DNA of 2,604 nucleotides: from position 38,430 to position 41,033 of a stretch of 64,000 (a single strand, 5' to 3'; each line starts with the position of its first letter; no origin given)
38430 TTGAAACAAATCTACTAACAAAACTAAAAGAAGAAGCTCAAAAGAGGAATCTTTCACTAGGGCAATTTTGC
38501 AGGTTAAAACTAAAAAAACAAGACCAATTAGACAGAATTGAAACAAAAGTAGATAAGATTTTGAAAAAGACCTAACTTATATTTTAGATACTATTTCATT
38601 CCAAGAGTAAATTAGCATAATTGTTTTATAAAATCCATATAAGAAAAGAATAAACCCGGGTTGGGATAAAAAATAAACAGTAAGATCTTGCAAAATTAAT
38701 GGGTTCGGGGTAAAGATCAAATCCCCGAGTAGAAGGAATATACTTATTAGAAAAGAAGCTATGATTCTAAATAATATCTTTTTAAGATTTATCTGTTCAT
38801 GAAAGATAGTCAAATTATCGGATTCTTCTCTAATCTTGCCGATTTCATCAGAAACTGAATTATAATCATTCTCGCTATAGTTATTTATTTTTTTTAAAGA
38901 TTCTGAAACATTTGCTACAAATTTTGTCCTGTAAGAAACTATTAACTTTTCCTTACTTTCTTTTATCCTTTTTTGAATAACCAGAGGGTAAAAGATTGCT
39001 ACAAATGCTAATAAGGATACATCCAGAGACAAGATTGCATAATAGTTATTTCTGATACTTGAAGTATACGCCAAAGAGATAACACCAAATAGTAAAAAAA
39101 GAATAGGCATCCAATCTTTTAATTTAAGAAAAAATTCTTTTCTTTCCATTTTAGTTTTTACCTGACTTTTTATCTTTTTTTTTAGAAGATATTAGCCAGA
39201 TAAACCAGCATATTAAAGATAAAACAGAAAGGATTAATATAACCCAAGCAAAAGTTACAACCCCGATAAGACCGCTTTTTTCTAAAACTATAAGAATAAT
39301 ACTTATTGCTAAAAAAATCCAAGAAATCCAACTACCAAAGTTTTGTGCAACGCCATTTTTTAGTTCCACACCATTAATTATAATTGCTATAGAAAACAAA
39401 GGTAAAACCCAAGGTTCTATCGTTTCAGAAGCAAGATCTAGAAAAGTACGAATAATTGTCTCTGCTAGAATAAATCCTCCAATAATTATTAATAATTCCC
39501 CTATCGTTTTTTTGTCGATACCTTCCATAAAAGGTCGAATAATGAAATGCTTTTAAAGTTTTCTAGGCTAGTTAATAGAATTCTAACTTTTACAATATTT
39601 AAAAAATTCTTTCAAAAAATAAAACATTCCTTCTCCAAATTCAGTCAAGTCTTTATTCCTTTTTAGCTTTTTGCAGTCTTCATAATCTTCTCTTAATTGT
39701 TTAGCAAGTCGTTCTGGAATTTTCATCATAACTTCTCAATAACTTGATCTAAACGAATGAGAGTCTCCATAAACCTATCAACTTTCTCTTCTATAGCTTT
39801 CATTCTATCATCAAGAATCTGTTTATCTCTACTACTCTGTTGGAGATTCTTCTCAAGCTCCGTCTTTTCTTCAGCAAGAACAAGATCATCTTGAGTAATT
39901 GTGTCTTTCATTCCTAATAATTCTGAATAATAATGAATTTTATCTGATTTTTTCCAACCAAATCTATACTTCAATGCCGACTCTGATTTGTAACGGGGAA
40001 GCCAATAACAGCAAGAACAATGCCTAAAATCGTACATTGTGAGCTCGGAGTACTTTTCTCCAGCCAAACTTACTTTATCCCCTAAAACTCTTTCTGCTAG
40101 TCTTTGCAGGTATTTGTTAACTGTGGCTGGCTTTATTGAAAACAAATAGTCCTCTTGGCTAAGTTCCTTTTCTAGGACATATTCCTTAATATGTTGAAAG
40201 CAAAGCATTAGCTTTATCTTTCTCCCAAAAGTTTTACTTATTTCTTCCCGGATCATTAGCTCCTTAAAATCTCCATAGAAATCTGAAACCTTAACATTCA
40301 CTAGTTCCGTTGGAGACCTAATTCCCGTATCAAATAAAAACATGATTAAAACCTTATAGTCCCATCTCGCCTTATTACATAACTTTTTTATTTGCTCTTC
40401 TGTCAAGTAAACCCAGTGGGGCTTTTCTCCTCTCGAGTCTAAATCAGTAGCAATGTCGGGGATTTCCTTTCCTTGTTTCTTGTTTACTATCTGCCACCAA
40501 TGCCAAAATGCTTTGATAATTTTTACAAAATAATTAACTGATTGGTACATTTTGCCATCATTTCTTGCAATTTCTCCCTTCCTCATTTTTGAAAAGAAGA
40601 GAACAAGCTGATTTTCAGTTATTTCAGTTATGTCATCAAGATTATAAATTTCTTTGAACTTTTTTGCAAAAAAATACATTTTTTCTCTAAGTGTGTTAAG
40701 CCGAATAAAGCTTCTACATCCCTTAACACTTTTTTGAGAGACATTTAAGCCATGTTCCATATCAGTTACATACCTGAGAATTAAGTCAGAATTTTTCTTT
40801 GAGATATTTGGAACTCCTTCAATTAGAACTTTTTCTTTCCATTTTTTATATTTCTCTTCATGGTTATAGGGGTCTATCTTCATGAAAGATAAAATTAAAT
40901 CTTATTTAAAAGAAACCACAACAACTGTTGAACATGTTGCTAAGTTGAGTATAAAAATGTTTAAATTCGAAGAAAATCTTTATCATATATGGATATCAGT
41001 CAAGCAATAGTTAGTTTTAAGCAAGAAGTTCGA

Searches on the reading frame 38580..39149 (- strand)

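Call 3: search_protein_families(library=pfam, proteins=[window:38580-39149:-], max_evalue=1)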
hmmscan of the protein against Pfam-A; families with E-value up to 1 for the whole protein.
window:38580-39149:- (190 aa): 1 family
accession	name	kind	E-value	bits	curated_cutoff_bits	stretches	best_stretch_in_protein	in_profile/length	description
PF05915.17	TMEM_230_134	-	0.0025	18.4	26.8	1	119-183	44-105/119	Transmembrane proteins 230/134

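Call 5: search_protein_families(library=ncbifam, proteins=[window:38580-39149:-], max_evalue=0.1)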
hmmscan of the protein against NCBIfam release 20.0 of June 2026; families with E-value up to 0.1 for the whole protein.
window:38580-39149:- (190 aa): 2 families
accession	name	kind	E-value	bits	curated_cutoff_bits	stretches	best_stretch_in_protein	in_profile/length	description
NF046000.1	MAG1210_fam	subfamily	0.016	13.9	275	1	73-180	12-116/550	MAG1210 family protein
NF047949.1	CcmD_like_Wolb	equivalog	0.017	14.6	45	1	129-147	5-23/45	CcmD-like small membrane protein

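Call 6: search_protein_families(library=padloc, proteins=[window:38580-39149:-], max_evalue=0.1)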
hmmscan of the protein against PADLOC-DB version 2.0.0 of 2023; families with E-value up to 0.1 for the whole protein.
window:38580-39149:- (190 aa): 0 families

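Call 53: search_protein_families(library=phrogs, proteins=[window:38580-39149:-], max_evalue=0.01)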
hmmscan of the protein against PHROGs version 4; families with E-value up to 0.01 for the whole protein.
window:38580-39149:- (190 aa): 0 families

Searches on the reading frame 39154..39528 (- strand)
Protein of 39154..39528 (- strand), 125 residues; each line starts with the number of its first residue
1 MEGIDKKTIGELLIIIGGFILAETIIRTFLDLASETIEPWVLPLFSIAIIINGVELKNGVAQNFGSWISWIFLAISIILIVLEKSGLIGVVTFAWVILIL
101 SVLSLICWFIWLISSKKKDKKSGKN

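Call 3: search_protein_families(library=pfam, proteins=[window:39154-39528:-], max_evalue=1)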
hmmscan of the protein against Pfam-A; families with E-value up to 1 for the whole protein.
window:39154-39528:- (125 aa): 2 families
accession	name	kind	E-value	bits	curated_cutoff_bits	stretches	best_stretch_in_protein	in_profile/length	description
PF17410.7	Stevor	-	0.2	11.6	25.4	1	2-121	151-266/275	Subtelomeric Variable Open Reading frame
PF12553.13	DUF3742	-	0.67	10.5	27.2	1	75-121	44-89/120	Protein of unknown function (DUF3742)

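Call 5: search_protein_families(library=ncbifam, proteins=[window:39154-39528:-], max_evalue=0.1)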
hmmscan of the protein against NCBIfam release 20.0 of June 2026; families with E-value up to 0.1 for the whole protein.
window:39154-39528:- (125 aa): 0 families

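Call 6: search_protein_families(library=padloc, proteins=[window:39154-39528:-], max_evalue=0.1)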
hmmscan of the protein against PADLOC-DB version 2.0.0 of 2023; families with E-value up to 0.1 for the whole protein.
window:39154-39528:- (125 aa): 0 families

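Call 53: search_protein_families(library=phrogs, proteins=[window:39154-39528:-], max_evalue=0.01)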
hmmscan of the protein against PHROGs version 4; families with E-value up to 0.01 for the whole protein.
window:39154-39528:- (125 aa): 0 families

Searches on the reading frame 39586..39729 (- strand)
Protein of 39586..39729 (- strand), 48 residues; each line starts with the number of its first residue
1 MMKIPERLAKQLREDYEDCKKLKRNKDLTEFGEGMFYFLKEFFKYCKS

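Call 3: search_protein_families(library=pfam, proteins=[window:39586-39729:-], max_evalue=1)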
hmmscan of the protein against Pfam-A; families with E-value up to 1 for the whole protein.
window:39586-39729:- (48 aa): 1 family
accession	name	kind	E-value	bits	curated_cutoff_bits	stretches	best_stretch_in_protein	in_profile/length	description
PF24693.1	DUF7660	-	0.14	12.7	27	1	10-44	10-44/73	Family of unknown function (DUF7660)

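Call 5: search_protein_families(library=ncbifam, proteins=[window:39586-39729:-], max_evalue=0.1)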
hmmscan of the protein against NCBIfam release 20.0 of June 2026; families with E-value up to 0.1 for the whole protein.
window:39586-39729:- (48 aa): 0 families

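Call 6: search_protein_families(library=padloc, proteins=[window:39586-39729:-], max_evalue=0.1)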
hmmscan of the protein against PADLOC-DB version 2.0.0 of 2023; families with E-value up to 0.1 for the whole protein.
window:39586-39729:- (48 aa): 0 families

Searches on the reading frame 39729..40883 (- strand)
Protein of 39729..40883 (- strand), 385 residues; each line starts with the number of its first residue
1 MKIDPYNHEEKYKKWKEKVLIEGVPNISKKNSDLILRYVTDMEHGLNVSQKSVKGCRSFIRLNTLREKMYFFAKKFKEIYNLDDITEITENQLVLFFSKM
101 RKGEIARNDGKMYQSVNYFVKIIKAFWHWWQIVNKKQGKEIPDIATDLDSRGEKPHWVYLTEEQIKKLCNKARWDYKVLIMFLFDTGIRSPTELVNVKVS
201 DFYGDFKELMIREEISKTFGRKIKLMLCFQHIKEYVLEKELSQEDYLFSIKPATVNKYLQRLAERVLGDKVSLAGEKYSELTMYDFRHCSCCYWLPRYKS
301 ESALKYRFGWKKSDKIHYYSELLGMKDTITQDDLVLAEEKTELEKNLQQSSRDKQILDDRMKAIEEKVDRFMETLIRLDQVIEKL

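Call 3: search_protein_families(library=pfam, proteins=[window:39729-40883:-], max_evalue=1)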
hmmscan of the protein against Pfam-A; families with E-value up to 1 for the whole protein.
window:39729-40883:- (385 aa): 1 family
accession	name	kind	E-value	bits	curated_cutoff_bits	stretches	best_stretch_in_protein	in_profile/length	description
PF16891.10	STPPase_N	-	0.086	13.8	26.8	1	148-173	9-35/48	Serine-threonine protein phosphatase N-terminal domain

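Call 5: search_protein_families(library=ncbifam, proteins=[window:39729-40883:-], max_evalue=0.1)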
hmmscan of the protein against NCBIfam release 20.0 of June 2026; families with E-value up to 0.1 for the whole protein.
window:39729-40883:- (385 aa): 2 families
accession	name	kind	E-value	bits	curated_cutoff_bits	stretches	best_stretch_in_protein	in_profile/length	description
NF040815.2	recomb_XerA_Arch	equivalog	9.3e-14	51.6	220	1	72-266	23-207/263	site-specific tyrosine recombinase/integron integrase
TIGR02249.1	integrase_gron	subfamily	0.025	13.9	265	1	147-225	89-162/315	integron integrase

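Call 6: search_protein_families(library=padloc, proteins=[window:39729-40883:-], max_evalue=0.1)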
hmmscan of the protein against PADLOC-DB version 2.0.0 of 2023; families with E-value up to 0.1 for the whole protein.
window:39729-40883:- (385 aa): 1 family
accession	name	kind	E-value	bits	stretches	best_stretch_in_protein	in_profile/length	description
PDLC02427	PprPIWI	-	0.053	12.5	1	106-167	77-133/138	-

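Call 53: search_protein_families(library=phrogs, proteins=[window:39729-40883:-], max_evalue=0.01)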
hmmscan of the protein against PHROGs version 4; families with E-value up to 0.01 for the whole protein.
window:39729-40883:- (385 aa): 2 families
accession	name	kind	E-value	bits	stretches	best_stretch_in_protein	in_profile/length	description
phrog_1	-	integration and excision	8.4e-18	65.9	1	32-324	167-439/611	integrase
phrog_216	-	integration and excision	4.1e-11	43.5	1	156-322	52-224/301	integrase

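Call 72: find_related_loci(query=window:39729-40883:-, collection=metagenome_contigs, flank=6000)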
Query window:39729-40883:- (385 aa) in metagenome_contigs; peptide patterns used: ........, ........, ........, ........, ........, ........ (x = any residue, [..] = any of these).
533 stretches matched a pattern; 471 encode a relative of the query (tblastn E <= 1e-3); the best 80 are kept; 80 distinct loci.
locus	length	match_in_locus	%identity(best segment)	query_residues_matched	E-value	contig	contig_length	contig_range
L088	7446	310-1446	75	1-379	0e+0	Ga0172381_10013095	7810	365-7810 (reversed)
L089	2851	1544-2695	77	1-384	0e+0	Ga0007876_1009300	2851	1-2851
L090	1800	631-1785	74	1-385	0e+0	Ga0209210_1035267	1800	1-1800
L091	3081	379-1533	74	1-385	0e+0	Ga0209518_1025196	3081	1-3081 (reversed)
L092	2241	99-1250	73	1-384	0e+0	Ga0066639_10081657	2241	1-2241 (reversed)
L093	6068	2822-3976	71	1-385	0e+0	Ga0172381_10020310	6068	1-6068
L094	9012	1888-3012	73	1-375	0e+0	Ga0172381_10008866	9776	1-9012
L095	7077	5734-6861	73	1-376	0e+0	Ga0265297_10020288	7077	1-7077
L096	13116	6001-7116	70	1-373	0e+0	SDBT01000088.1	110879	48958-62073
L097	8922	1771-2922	66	1-385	2e-176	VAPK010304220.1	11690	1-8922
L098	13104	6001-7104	70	1-368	2e-176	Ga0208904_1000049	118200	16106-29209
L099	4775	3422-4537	69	1-373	1e-180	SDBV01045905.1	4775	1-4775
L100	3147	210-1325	67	1-372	0e+0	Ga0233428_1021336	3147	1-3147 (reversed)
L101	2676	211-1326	67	1-372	0e+0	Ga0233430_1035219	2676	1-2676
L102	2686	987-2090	68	1-368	0e+0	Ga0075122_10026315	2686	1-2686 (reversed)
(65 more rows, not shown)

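Call 79: search_protein_families(library=pfam, proteins=[L093:2216-2719:-, L093:1007-2188:+, L093:488-979:+, L093:3989-5458:-, L097:768-1691:+, L095:4816-5616:-, L095:4400-4780:-, L095:3794-4084:+], max_evalue=0.05)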
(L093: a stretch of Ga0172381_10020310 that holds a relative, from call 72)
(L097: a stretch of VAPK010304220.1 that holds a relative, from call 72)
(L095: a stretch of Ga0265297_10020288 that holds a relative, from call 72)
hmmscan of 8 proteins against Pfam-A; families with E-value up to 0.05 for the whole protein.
L093:2216-2719:- (168 aa): 0 families

L093:1007-2188:+ (394 aa): 0 families

L093:488-979:+ (164 aa): 1 family
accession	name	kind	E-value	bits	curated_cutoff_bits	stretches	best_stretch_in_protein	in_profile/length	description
PF24838.2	8xMP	-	0.0022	18.3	30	1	101-159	9-69/136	Octameric membrane protein family (8xMP)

L093:3989-5458:- (490 aa): 0 families

L097:768-1691:+ (308 aa): 1 family
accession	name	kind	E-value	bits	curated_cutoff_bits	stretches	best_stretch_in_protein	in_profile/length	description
PF17419.7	MauJ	-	2e-06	29.1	28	1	165-237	3-66/116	Methylamine utilization protein MauJ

L095:4816-5616:- (267 aa): 3 families
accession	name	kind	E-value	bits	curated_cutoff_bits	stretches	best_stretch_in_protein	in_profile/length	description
PF09889.16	DUF2116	-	2.6e-06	27.7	26.8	1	4-52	6-55/59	Probable treble clef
PF18884.5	TSP3_bac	-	0.00083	19.6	25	1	101-122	1-22/22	Bacterial TSP3 repeat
PF18912.6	DZR_2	-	0.016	15.4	27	1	2-21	37-56/56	Double zinc ribbon domain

L095:4400-4780:- (127 aa): 0 families

L095:3794-4084:+ (97 aa): 1 family
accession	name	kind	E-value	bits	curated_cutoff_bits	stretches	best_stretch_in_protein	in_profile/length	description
PF05154.21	TM2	-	5.2e-20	71.8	27.9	1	31-79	2-51/51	TM2 domain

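Call 80: search_protein_families(library=padloc, proteins=[L093:2216-2719:-, L093:1007-2188:+, L093:488-979:+, L093:3989-5458:-, L097:768-1691:+, L095:4816-5616:-], max_evalue=0.05)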
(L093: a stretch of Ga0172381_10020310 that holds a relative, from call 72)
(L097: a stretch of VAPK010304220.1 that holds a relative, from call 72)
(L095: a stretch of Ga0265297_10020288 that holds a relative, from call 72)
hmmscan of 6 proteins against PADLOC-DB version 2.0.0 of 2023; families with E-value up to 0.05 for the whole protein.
L093:2216-2719:- (168 aa): 0 families

L093:1007-2188:+ (394 aa): 0 families

L093:488-979:+ (164 aa): 0 families

L093:3989-5458:- (490 aa): 0 families

L097:768-1691:+ (308 aa): 1 family
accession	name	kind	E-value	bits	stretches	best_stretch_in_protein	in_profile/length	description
PDLC02296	AbiEii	-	0.014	12.6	1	198-239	226-265/282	AbiEii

L095:4816-5616:- (267 aa): 0 families

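Call 96: search_protein_families(library=pfam, proteins=[L089:50-1486:+, L094:3-743:+, L096:5068-5898:-, L096:4663-4968:-, L096:4038-4622:-, L098:5206-5898:-, L098:4792-5184:-, L098:4008-4787:-, L096:3142-3822:-, L098:3563-4042:-], max_evalue=0.001)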
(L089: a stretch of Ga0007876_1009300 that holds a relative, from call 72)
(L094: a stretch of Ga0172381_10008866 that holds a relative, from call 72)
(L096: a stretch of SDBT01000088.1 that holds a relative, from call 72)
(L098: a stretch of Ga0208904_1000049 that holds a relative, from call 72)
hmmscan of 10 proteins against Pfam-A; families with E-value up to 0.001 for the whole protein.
L089:50-1486:+ (479 aa): 3 families
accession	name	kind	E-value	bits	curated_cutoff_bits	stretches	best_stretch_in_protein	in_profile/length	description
PF13175.12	AAA_15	-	8.8e-30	105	32.1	1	21-227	189-374/374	AAA ATPase domain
PF20469.4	OLD-like_TOPRIM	-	1.5e-13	51.5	23.2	1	291-358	1-67/67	Overcoming lysogenization defect protein-like, TOPRIM domain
PF13304.12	AAA_21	-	8e-09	36.4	27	1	153-228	234-304/304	AAA domain, putative AbiEii toxin, Type IV TA system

L094:3-743:+ (247 aa): 2 families
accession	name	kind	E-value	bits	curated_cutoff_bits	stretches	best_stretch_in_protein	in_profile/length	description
PF01844.29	HNH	-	1.4e-09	38.4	21.4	1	178-232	1-46/47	HNH endonuclease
PF01878.24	EVE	-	7.2e-06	26.5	23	1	5-121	23-143/145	EVE domain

L096:5068-5898:- (277 aa): 0 families

L096:4663-4968:- (102 aa): 0 families

L096:4038-4622:- (195 aa): 0 families

L098:5206-5898:- (231 aa): 1 family
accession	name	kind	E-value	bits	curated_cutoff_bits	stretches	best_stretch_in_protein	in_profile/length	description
PF09509.15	Hypoth_Ymh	-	9.2e-19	67.9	25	1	107-217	4-118/119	Protein of unknown function (Hypoth_ymh)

L098:4792-5184:- (131 aa): 0 families

L098:4008-4787:- (260 aa): 3 families
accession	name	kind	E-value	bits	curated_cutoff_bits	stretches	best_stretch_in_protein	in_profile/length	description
PF01978.25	TrmB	-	5.7e-17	61.8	25.6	1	15-78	4-67/68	Sugar-specific transcriptional regulator TrmB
PF11495.14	Regulator_TrmB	-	8.9e-09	35.4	22.2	1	133-253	6-124/233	Archaeal transcriptional regulator TrmB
PF02403.27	Seryl_tRNA_N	-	0.00082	20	28.2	1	126-209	12-94/108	Seryl-tRNA synthetase N-terminal domain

L096:3142-3822:- (227 aa): 1 family
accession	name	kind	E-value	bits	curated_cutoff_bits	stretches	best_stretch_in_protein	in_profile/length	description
PF16715.11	CDPS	-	1.8e-09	38.1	27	1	10-154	10-149/220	Cyclodipeptide synthase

L098:3563-4042:- (160 aa): 1 family
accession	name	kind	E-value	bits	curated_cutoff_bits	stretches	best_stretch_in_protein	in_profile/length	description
PF00498.31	FHA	-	5.2e-12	46.5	20.7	1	60-140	2-67/67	FHA domain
